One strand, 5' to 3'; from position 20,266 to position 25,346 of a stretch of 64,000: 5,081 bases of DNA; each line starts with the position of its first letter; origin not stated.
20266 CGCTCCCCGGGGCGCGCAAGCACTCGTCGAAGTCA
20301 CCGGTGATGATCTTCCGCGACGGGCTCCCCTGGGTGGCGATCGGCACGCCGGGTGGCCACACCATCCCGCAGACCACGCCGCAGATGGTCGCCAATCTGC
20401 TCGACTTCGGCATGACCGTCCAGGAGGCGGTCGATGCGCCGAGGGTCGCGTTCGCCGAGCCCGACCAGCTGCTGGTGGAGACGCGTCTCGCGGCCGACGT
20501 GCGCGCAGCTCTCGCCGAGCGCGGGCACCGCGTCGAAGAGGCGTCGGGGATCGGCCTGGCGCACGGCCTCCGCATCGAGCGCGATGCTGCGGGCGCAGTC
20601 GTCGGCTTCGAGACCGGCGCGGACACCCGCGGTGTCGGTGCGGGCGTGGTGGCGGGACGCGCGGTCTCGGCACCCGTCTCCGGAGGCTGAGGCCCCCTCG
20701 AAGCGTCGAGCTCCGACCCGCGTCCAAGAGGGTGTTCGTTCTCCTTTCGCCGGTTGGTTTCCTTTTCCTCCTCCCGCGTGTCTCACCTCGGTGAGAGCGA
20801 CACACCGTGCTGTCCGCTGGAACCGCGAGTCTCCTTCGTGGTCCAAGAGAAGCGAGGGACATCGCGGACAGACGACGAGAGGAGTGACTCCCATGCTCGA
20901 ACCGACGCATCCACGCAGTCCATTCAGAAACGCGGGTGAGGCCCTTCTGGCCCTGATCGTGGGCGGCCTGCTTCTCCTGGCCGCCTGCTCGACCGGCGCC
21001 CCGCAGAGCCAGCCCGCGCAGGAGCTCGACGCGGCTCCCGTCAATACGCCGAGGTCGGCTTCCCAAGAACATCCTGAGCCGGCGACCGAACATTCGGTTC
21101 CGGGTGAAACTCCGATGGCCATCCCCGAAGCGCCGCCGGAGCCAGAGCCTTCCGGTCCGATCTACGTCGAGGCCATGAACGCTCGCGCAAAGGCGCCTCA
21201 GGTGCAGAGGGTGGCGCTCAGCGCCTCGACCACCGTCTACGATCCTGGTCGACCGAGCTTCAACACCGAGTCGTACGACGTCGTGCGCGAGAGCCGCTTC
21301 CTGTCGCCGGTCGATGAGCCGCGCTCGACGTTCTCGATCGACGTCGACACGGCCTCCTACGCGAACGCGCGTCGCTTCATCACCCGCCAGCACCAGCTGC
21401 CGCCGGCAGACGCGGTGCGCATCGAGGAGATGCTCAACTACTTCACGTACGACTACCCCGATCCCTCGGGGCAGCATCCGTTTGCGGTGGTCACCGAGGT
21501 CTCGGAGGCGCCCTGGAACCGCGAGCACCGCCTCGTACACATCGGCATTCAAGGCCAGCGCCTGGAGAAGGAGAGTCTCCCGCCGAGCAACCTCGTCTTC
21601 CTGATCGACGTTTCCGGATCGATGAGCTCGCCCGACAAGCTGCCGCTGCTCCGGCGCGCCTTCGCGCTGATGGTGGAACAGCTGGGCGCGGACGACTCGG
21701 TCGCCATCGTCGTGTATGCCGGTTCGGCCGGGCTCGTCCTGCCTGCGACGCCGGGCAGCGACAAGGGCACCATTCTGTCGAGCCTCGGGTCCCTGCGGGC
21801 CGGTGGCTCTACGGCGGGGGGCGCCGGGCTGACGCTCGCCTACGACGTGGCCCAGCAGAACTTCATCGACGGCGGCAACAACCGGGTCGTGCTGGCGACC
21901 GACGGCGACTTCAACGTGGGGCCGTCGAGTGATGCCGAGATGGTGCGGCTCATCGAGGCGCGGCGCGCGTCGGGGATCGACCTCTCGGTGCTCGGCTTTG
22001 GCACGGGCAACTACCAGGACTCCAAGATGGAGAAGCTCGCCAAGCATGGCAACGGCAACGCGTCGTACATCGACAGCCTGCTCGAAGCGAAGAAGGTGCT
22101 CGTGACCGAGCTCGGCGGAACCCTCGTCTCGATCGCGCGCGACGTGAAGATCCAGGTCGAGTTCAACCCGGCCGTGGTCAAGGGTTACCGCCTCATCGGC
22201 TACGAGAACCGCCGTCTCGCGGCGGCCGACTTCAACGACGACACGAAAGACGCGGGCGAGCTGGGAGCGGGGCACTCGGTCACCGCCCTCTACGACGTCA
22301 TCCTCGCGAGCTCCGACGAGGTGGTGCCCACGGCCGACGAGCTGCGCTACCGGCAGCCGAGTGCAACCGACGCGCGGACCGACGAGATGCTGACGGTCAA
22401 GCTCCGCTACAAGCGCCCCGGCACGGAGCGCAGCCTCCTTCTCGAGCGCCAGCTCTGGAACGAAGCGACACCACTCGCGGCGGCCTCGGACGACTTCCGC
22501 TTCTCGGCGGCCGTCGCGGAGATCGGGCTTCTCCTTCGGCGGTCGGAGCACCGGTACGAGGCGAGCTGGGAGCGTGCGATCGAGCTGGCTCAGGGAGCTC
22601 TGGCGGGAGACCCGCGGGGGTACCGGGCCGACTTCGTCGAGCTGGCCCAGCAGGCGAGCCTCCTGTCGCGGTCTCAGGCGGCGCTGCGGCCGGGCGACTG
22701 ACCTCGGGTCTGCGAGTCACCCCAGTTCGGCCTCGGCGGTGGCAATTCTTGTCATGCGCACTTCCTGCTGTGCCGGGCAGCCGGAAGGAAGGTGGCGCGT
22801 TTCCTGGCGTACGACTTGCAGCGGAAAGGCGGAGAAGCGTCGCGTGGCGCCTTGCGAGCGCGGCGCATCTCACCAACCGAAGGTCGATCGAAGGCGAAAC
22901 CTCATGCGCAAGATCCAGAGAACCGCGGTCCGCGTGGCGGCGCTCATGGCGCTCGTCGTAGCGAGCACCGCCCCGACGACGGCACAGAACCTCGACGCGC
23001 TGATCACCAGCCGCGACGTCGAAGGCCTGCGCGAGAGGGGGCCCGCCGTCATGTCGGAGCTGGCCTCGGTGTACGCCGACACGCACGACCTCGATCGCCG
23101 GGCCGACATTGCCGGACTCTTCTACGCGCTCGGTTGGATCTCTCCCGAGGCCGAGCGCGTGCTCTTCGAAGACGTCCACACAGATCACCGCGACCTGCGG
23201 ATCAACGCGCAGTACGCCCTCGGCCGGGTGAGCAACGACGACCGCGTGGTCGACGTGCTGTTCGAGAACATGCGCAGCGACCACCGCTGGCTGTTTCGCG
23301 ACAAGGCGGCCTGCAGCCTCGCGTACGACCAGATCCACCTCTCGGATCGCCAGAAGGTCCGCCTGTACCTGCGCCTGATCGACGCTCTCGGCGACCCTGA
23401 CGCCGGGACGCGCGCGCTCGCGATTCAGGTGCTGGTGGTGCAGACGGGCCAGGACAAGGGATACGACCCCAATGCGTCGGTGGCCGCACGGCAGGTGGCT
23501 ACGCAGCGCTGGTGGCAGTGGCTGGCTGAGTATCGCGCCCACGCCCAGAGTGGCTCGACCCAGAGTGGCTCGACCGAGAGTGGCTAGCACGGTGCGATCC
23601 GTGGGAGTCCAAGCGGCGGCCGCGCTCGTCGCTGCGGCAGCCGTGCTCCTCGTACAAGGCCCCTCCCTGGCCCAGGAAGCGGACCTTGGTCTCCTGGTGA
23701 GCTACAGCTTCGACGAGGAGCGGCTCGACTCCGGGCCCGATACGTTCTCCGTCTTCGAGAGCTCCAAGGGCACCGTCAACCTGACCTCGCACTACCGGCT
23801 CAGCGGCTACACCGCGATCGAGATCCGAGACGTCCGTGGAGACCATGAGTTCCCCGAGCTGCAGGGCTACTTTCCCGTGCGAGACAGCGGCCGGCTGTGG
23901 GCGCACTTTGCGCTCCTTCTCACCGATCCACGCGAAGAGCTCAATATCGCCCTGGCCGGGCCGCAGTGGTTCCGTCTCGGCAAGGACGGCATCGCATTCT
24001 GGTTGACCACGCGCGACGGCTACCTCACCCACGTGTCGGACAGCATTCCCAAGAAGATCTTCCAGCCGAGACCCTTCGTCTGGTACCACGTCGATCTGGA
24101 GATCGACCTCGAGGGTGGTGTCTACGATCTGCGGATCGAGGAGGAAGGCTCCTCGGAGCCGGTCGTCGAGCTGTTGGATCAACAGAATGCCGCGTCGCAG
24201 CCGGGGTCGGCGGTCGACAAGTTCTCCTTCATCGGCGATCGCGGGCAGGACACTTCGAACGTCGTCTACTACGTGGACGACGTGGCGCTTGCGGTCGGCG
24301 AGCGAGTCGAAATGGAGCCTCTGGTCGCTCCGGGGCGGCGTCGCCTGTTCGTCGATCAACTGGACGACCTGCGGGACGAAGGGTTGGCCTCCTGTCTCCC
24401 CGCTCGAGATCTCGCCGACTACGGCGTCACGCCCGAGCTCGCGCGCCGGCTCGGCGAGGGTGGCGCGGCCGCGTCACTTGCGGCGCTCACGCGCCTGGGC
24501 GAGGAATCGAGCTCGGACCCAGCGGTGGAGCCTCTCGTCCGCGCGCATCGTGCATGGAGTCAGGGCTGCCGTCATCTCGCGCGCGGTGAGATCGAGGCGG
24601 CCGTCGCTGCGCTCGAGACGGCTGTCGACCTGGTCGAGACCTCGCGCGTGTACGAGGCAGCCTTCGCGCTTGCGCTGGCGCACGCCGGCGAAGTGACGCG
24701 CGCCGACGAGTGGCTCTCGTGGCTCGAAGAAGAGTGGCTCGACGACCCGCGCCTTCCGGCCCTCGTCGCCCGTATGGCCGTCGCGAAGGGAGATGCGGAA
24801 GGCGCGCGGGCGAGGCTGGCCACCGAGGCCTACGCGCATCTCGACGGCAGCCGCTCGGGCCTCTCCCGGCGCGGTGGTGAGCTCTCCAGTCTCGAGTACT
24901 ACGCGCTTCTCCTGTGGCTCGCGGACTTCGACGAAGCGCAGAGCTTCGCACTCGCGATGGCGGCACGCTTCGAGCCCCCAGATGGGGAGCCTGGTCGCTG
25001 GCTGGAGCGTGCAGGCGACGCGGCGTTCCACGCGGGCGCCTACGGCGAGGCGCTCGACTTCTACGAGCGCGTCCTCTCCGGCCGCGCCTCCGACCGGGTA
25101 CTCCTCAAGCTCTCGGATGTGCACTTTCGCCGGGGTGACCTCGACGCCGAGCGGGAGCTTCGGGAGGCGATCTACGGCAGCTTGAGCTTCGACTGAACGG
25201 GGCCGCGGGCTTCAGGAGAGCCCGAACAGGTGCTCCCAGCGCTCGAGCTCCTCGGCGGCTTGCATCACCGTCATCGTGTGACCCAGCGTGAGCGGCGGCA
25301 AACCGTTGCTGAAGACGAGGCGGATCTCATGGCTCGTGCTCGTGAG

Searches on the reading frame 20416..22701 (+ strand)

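Call 8: search_protein_families(library=pfam, proteins=[window:20416-22701:+], max_evalue=0.001)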
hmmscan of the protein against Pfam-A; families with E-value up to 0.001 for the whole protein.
window:20416-22701:+ (761 aa): 5 families
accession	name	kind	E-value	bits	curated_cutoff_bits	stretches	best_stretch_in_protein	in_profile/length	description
PF12034.13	YfbK_C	-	1.1e-65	221.7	25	1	568-748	1-182/184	Uncharacterized protein YfbK, C-terminal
PF12450.13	vWF_A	-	1.8e-37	127.6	25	1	282-375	2-94/94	von Willebrand factor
PF00092.34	VWA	-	6.4e-15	56.2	23.8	1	392-552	1-162/174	von Willebrand factor type A domain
PF13519.12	VWA_2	-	1.8e-14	54.7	27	1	393-497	1-106/107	von Willebrand factor type A domain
PF13768.12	VWA_3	-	8.8e-09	36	27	1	392-550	2-154/155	von Willebrand factor type A domain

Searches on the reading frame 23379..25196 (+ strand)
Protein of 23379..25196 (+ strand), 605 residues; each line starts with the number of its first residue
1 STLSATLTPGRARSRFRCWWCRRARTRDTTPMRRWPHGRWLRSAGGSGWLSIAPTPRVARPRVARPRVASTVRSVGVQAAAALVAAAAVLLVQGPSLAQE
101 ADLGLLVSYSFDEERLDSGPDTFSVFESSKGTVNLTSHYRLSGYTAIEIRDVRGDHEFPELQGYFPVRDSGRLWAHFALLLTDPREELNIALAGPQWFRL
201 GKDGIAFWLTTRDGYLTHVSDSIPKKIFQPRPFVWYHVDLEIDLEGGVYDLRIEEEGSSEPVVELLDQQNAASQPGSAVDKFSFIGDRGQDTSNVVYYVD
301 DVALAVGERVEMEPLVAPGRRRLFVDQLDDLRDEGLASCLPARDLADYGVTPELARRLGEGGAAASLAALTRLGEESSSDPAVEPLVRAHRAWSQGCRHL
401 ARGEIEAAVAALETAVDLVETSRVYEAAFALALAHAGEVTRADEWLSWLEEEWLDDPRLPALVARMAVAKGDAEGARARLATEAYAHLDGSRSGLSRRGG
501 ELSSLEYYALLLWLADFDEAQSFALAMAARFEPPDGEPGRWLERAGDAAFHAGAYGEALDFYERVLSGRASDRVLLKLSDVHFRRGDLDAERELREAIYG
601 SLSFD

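Call 8: search_protein_families(library=pfam, proteins=[window:23379-25196:+], max_evalue=0.001)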
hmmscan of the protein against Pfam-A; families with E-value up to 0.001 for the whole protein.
window:23379-25196:+ (605 aa): 1 family
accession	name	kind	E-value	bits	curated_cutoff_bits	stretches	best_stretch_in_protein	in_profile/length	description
PF07719.23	TPR_2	-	0.00026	21.3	27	0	542-566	4-28/34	Tetratricopeptide repeat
